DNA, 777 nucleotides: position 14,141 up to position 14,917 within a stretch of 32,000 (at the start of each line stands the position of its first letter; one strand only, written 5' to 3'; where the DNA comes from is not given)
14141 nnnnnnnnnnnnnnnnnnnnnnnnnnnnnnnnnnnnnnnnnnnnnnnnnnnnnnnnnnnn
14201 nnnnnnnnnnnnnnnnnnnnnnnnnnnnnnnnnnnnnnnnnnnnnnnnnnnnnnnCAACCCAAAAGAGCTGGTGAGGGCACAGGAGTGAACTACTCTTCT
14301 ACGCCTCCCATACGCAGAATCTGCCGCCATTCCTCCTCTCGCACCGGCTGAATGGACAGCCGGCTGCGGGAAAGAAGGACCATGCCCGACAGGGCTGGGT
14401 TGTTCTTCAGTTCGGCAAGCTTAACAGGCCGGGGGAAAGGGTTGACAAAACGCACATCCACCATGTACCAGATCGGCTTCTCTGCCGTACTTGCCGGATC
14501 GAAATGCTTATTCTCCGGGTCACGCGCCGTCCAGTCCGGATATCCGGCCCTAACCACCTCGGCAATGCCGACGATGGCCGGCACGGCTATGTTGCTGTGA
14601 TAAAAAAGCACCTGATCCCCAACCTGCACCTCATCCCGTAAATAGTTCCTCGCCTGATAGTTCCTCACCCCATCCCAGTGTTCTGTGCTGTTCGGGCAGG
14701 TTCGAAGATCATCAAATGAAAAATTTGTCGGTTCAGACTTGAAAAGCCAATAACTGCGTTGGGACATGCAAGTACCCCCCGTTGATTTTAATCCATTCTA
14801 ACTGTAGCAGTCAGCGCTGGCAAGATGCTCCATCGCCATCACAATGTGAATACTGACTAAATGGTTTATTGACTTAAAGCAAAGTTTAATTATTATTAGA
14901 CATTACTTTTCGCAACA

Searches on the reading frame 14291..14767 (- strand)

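Call 41: search_protein_families(library=pfam, proteins=[window:14291-14767:-], max_evalue=0.001)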
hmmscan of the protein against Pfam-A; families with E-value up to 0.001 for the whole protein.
window:14291-14767:- (158 aa): 1 family
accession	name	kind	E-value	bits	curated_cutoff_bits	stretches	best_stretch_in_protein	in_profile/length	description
PF01878.24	EVE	-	1.3e-57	194.3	23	1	5-153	1-145/145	EVE domain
